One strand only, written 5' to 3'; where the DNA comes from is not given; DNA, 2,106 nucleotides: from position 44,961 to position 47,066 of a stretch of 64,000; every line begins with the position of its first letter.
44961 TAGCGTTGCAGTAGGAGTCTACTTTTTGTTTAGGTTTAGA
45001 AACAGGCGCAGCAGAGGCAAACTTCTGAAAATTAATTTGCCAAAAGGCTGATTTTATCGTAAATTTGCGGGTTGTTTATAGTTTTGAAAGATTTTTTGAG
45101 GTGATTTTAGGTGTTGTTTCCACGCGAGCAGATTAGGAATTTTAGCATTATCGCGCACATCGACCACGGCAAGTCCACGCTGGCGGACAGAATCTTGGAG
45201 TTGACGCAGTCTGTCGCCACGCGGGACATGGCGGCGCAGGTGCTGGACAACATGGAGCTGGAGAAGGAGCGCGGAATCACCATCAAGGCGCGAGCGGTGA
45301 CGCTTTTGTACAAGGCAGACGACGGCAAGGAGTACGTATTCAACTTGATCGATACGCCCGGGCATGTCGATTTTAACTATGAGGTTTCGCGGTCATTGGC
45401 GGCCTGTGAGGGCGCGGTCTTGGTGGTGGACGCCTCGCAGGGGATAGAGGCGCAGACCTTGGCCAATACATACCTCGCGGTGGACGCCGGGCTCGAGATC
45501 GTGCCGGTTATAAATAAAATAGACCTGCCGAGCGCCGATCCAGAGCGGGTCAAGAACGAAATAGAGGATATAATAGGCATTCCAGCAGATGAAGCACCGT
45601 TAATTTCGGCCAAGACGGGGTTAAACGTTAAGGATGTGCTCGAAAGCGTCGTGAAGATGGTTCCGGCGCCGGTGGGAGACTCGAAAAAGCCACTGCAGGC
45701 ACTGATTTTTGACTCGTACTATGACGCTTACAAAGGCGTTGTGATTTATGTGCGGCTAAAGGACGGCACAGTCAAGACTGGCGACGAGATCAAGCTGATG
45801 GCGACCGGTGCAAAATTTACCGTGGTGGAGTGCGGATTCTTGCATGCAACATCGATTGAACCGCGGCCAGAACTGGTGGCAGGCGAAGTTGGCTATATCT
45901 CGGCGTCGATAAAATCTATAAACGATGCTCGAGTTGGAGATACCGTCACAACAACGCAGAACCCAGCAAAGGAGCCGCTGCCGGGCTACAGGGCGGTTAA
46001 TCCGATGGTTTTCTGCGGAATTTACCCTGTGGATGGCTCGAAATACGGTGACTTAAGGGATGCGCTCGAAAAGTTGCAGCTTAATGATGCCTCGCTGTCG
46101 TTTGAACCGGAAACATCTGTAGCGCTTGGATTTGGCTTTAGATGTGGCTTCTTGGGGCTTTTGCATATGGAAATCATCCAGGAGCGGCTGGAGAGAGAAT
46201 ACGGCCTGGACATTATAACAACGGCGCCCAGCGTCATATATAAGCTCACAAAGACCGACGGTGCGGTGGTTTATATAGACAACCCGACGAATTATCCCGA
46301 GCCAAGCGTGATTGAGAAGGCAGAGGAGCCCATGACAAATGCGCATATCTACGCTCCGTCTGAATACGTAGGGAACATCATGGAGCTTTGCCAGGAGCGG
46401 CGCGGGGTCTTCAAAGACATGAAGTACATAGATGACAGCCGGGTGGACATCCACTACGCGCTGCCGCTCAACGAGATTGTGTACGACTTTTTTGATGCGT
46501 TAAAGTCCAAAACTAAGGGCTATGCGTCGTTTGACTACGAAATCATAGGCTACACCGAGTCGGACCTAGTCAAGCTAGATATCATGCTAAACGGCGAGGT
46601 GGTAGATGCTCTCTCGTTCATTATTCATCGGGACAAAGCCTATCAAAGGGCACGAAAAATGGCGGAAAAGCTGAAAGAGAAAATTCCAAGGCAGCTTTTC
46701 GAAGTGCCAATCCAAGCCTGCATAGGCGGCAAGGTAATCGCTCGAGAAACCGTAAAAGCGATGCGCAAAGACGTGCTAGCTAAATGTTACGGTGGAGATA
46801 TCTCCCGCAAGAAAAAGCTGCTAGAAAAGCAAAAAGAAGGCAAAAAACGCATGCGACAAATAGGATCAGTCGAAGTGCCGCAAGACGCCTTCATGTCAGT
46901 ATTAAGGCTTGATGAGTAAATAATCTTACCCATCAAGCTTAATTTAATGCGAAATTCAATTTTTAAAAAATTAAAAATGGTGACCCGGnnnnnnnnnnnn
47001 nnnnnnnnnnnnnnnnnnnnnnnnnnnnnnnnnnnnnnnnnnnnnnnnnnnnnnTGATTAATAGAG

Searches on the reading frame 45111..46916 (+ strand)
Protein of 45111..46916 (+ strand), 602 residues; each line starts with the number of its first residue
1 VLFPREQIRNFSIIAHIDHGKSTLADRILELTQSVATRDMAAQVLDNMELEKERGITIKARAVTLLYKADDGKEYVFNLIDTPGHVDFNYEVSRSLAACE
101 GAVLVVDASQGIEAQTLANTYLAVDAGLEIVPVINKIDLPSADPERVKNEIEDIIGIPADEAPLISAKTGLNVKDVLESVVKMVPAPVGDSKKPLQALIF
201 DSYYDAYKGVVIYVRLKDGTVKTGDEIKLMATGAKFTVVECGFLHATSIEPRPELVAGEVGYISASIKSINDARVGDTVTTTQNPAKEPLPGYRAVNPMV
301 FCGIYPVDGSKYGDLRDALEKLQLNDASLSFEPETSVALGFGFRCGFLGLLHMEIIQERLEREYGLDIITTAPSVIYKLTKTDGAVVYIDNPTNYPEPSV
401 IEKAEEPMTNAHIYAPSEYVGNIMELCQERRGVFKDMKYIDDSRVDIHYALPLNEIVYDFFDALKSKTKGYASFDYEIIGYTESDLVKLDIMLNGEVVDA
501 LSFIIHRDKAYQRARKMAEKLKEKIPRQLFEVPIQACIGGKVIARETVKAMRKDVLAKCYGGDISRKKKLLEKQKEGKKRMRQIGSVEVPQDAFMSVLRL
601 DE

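Call 38: search_protein_families(library=pfam, proteins=[window:45111-46916:+], max_evalue=0.00001)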
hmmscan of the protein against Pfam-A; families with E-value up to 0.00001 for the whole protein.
window:45111-46916:+ (602 aa): 5 families
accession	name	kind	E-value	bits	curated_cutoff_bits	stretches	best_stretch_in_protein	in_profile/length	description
PF00009.33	GTP_EFTU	-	1.4e-54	185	26.5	1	6-185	1-187/188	Elongation factor Tu GTP binding domain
PF06421.17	LepA_C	-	2.4e-52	176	29.7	1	493-599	1-107/107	GTP-binding protein LepA C-terminus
PF00679.30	EFG_C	-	1.7e-23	82.9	27.9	1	405-490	3-87/89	Elongation factor G C-terminus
PF03144.31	GTP_EFTU_D2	-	4.2e-12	46.8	30.3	1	209-280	1-73/73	Elongation factor Tu domain 2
PF14492.12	EFG_III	-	4.6e-06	27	27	0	297-370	3-73/75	Elongation Factor G, domain III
